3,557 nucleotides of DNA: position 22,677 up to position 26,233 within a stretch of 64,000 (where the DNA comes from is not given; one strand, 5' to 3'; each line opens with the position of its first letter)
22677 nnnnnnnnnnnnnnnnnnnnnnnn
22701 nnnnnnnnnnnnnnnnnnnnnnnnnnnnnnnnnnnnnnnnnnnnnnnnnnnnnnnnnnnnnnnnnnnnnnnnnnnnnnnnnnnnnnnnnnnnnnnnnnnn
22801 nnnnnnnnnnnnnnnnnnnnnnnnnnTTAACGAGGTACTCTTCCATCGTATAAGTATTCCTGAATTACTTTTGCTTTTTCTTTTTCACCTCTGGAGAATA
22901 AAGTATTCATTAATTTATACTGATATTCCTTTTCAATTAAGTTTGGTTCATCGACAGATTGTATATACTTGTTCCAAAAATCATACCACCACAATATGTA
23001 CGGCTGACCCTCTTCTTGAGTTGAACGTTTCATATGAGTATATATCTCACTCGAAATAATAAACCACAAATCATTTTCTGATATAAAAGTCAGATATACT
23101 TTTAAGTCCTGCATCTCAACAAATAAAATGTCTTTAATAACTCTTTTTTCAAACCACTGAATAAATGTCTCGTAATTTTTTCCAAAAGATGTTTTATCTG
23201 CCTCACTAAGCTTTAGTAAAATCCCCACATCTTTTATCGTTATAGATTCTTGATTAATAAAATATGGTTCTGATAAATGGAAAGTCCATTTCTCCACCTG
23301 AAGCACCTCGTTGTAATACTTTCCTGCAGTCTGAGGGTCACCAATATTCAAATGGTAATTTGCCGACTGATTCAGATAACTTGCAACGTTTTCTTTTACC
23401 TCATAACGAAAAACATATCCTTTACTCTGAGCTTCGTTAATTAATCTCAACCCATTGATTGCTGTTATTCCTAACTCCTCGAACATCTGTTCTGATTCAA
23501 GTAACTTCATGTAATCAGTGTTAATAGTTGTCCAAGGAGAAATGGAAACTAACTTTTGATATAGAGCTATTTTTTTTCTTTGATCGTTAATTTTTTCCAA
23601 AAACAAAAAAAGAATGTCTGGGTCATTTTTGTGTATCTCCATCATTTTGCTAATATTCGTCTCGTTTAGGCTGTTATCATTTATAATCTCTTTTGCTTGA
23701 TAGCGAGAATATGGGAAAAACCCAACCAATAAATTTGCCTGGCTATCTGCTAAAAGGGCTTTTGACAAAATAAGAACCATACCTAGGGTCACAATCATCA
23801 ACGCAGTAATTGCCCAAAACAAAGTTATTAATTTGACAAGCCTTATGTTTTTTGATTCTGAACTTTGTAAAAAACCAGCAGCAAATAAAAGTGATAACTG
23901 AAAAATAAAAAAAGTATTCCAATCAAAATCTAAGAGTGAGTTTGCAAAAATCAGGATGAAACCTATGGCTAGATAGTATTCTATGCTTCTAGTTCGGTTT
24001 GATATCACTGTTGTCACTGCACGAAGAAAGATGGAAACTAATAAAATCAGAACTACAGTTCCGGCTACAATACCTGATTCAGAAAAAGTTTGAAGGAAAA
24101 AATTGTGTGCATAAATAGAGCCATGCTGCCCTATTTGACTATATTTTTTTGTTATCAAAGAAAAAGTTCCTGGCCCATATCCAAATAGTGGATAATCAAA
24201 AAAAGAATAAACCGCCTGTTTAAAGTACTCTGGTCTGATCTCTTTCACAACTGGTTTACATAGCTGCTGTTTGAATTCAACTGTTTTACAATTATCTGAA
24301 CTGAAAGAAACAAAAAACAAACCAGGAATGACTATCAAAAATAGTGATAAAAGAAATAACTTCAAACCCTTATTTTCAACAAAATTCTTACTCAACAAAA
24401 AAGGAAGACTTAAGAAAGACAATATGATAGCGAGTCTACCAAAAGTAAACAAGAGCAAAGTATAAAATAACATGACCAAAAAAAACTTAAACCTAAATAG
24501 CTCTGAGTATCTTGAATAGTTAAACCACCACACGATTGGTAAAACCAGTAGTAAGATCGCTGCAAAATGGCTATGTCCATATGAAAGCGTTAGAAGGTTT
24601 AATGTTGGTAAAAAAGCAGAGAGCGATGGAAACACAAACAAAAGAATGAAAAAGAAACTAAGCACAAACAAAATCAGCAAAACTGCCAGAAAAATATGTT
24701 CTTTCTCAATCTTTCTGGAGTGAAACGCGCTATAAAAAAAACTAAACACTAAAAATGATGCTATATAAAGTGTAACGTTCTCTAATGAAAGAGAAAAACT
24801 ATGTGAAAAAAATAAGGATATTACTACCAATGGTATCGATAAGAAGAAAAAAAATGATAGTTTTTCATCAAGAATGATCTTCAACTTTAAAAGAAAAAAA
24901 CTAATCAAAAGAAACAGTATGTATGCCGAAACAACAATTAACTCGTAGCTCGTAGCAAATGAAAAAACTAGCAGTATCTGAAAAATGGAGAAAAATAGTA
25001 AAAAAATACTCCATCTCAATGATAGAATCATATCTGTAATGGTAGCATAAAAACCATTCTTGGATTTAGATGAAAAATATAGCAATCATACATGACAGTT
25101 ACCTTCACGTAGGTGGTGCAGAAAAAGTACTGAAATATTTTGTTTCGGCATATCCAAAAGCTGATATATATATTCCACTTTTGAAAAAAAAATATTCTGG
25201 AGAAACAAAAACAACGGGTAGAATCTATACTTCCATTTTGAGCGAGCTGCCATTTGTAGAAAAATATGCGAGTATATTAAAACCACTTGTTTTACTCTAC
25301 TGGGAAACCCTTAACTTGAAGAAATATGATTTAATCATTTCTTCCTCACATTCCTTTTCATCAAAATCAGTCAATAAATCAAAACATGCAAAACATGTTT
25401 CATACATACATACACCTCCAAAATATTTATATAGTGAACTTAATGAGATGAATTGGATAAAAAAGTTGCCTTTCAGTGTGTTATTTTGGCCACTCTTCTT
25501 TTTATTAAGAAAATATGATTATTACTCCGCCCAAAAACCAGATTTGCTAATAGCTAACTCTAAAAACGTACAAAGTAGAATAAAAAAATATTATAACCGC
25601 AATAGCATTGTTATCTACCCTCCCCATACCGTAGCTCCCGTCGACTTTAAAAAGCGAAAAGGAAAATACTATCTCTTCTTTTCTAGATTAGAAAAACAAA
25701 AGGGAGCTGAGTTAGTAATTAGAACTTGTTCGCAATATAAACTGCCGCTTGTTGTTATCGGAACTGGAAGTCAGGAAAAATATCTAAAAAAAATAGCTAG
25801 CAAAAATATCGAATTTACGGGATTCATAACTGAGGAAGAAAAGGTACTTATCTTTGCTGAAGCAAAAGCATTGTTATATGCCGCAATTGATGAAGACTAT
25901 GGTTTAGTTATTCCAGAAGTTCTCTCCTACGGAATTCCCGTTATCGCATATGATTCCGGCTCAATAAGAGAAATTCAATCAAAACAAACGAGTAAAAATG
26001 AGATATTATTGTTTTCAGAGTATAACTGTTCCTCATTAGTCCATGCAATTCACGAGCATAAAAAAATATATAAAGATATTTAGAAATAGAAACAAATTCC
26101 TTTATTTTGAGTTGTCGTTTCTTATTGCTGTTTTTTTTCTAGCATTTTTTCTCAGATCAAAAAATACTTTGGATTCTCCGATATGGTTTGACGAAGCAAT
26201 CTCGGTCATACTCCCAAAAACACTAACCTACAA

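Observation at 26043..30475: Three tandem PMT/ArnT-like GT-C membrane glycosyltransferase paralogs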

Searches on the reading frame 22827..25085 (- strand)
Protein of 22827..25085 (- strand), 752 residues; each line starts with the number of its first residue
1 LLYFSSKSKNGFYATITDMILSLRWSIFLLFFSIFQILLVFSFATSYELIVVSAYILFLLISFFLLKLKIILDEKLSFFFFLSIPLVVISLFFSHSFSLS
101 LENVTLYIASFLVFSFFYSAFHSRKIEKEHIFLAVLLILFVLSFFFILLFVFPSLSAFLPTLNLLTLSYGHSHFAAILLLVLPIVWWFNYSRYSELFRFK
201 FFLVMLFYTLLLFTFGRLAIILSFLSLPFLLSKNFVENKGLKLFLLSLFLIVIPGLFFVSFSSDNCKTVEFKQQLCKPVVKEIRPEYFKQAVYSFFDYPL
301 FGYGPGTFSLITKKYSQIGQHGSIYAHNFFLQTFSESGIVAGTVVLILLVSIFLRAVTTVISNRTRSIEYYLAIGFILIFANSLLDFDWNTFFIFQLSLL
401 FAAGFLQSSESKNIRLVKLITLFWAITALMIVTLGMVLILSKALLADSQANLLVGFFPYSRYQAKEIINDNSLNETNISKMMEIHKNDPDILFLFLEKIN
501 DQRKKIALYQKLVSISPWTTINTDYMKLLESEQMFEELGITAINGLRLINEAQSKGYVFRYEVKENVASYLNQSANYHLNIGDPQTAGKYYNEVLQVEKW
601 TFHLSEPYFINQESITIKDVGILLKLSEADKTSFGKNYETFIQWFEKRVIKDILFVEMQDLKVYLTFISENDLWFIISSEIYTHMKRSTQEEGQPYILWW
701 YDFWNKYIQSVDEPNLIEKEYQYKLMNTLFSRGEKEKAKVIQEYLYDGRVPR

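Call 3: search_protein_families(library=pfam, proteins=[window:22827-25085:-], max_evalue=0.1)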
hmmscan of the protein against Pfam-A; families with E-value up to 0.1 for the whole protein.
window:22827-25085:- (752 aa): 1 family
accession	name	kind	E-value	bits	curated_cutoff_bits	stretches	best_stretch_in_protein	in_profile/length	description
PF04932.20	Wzy_C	-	4.2e-08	33.6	31.7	1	203-344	2-147/149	O-Antigen ligase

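Call 4: search_protein_families(library=ncbifam, proteins=[window:22827-25085:-], max_evalue=0.1)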
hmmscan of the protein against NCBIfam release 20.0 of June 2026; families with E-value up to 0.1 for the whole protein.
window:22827-25085:- (752 aa): 0 families

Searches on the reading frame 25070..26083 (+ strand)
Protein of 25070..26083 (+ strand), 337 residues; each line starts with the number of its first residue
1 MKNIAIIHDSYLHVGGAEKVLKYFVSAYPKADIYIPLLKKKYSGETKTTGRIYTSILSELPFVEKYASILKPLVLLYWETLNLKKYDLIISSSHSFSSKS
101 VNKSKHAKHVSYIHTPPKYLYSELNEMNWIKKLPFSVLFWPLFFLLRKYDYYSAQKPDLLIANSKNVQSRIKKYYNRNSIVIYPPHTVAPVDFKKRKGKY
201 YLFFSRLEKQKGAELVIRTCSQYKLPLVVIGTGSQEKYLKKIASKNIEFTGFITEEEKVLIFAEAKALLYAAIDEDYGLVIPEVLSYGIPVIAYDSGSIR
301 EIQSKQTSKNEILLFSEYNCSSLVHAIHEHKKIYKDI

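Call 3: search_protein_families(library=pfam, proteins=[window:25070-26083:+], max_evalue=0.1)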
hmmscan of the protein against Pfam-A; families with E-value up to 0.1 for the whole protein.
window:25070-26083:+ (337 aa): 6 families
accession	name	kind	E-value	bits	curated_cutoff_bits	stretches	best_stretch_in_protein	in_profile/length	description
PF00534.26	Glycos_transf_1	-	7.9e-19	68.3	26.4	1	194-327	11-152/172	Glycosyl transferases group 1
PF13692.12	Glyco_trans_1_4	-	3.8e-15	56.8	27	1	199-328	2-137/142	Glycosyl transferases group 1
PF13439.12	Glyco_transf_4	-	1.8e-07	31.8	28.5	1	14-184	1-164/170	Glycosyltransferase Family 4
PF13173.12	AAA_14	-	0.0063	17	27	0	191-243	60-108/129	AAA domain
PF20706.3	GT4-conflict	-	0.011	15.2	26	1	195-300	194-318/385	Family 4 Glycosyltransferase in conflict systems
PF01558.24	POR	-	0.064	13.9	27.4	0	149-200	50-101/173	Pyruvate ferredoxin/flavodoxin oxidoreductase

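Call 37: find_related_loci(query=window:25070-26083:+, collection=genome_contigs, flank=10000)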
Query window:25070-26083:+ (337 aa) in genome_contigs; peptide patterns used: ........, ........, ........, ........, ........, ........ (x = any residue, [..] = any of these).
300 stretches matched a pattern; 53 encode a relative of the query (tblastn E <= 1e-3); 53 distinct loci.
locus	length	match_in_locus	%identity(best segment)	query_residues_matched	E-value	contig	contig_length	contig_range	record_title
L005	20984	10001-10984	76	1-331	9e-154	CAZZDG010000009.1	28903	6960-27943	MAG TPA_asm: uncultured Pseudomonadales bacterium isolate binchicken_co321_113 genome assembly, contig: NODE_566_length_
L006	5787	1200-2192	38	1-336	2e-60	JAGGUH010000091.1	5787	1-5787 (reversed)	MAG: bacterium isolate AUK069 PB_MBMC_023_c_000000000053, whole genome shotgun sequence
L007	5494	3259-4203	37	4-302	2e-55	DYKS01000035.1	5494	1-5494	MAG TPA_asm: Candidatus Elulimicrobium sp. isolate SulCav_AS07-7_35_57 SulCav_AS07_7_13370_length_5494_cov_30_232212, wh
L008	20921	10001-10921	39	4-301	2e-54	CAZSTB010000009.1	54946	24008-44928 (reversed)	MAG TPA_asm: uncultured Bdellovibrionales bacterium isolate SRP011637_co1_57 genome assembly, contig: NODE_92_length_549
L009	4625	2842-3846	35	4-332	2e-54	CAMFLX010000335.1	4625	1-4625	MAG: uncultured Cytophagales bacterium isolate SRR12456171_bin.15_metaWRAP_v1.3_MAG genome assembly, contig: ERZ12289969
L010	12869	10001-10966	38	3-327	2e-54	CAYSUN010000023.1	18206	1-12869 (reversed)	MAG TPA_asm: uncultured Gammaproteobacteria bacterium isolate SRP178699_co2_536 genome assembly, contig: NODE_2266_lengt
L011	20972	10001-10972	35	4-333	1e-51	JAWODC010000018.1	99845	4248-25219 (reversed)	MAG: Desulfobacterales bacterium isolate BLK5-2.bin.101 k191_952031, whole genome shotgun sequence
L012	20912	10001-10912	37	4-301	5e-47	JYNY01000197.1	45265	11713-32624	Candidatus Omnitrophus magneticus isolate SKK-01 SAG1282, whole genome shotgun sequence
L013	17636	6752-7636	34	4-301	1e-46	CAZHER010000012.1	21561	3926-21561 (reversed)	MAG TPA_asm: uncultured Candidatus Saccharibacteria bacterium isolate binchicken_co326_173 genome assembly, contig: NODE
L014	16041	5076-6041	34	3-327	7e-43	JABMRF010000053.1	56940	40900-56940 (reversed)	MAG: Candidatus Kuenenbacteria bacterium isolate bin.190 k141_5918696, whole genome shotgun sequence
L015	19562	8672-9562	34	2-294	3e-39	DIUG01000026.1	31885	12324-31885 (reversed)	MAG TPA_asm: Patescibacteria group bacterium UBA6164 UBA6164_contig_163696, whole genome shotgun sequence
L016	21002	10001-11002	30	4-332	2e-36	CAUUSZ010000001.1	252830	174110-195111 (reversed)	MAG TPA_asm: uncultured Candidatus Saccharibacteria bacterium isolate SRR13061555_bin.17_MetaWRAP_v1.3_MAG genome assemb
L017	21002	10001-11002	30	4-332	1e-36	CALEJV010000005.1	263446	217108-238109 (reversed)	MAG TPA_asm: uncultured Candidatus Saccharibacteria bacterium isolate ERR1332591_bin.29_CONCOCT_v1.1_MAG genome assembly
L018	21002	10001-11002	30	4-332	2e-36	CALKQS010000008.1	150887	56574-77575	MAG TPA_asm: uncultured Candidatus Saccharibacteria bacterium isolate ERR589645_bin.9_CONCOCT_v1.1_MAG genome assembly,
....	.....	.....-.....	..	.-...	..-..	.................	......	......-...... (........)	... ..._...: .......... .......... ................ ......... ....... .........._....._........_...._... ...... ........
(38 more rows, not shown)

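Call 43: search_protein_families(library=pfam, proteins=[L005:11007-12467:+, L005:12464-14014:+, L005:17066-18403:-], max_evalue=0.1)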
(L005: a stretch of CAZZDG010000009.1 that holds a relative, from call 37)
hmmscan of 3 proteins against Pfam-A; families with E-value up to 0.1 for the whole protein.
L005:11007-12467:+ (486 aa): 1 family
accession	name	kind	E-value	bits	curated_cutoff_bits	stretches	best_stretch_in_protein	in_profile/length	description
PF01621.22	Fusion_gly_K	-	0.00018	21.1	20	1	359-414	26-81/339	Cell fusion glycoprotein K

L005:12464-14014:+ (516 aa): 1 family
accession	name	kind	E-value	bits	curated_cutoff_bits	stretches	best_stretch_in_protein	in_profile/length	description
PF13231.12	PMT_2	-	0.0017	19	26.1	1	71-227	3-158/160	Dolichyl-phosphate-mannose-protein mannosyltransferase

L005:17066-18403:- (445 aa): 1 family
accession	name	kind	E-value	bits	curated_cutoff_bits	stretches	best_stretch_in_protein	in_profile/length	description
PF02366.24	PMT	-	3.7e-08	33.7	22.7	1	147-283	87-226/245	Dolichyl-phosphate-mannose-protein mannosyltransferase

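Call 54: find_related_loci(query=window:25070-26083:+, collection=metagenome_contigs, flank=8000)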
Query window:25070-26083:+ (337 aa) in metagenome_contigs; peptide patterns used: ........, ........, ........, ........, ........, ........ (x = any residue, [..] = any of these).
582 stretches matched a pattern; 71 encode a relative of the query (tblastn E <= 1e-3); 71 distinct loci.
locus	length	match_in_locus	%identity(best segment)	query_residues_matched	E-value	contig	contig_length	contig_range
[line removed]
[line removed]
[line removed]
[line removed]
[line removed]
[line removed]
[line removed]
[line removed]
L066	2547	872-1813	35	4-302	3e-54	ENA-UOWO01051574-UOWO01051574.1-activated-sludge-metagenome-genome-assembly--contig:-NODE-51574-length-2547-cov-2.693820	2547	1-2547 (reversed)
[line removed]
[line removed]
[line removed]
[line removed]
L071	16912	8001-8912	35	4-301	5e-48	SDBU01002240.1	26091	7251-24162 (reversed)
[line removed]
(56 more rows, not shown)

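Call 83: find_encoding_contigs(protein=window:25070-26083:+, flank=7000, max_places=6)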
Protein window:25070-26083:+ (337 aa): 4 contigs read that carry it; 2 places shown.
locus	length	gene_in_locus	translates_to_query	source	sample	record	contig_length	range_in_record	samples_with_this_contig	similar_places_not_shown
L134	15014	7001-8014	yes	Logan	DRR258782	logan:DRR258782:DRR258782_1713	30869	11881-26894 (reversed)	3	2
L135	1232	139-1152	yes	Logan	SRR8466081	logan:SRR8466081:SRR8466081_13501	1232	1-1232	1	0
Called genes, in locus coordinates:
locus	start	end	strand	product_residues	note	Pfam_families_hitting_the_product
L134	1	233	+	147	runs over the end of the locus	-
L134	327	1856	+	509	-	PF16656:Pur_ac_phosph_N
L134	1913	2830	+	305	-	PF01073:3Beta_HSD, PF01370:Epimerase, PF02719:Polysacc_synt_2, PF04321:RmlD_sub_bind, PF05368:NmrA, PF13460:NAD_binding_10, PF16363:GDP_Man_Dehyd, PF07993:NAD_binding_4, +1 more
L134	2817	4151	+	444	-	PF00535:Glycos_transf_2, PF04794:YdjC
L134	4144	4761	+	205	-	PF02397:Bac_transf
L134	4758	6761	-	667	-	PF04932:Wzy_C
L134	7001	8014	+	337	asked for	PF13439:Glyco_transf_4, PF00534:Glycos_transf_1, PF13692:Glyco_trans_1_4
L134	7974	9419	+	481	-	-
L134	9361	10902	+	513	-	-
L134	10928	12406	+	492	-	PF13231:PMT_2 (weak)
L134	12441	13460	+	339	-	PF01073:3Beta_HSD, PF01370:Epimerase, PF02719:Polysacc_synt_2 (weak), PF04321:RmlD_sub_bind, PF16363:GDP_Man_Dehyd, PF07993:NAD_binding_4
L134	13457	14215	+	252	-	PF03808:Glyco_tran_WecG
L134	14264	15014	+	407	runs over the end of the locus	PF13692:Glyco_trans_1_4, PF00534:Glycos_transf_1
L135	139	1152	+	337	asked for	PF13439:Glyco_transf_4, PF00534:Glycos_transf_1, PF13692:Glyco_trans_1_4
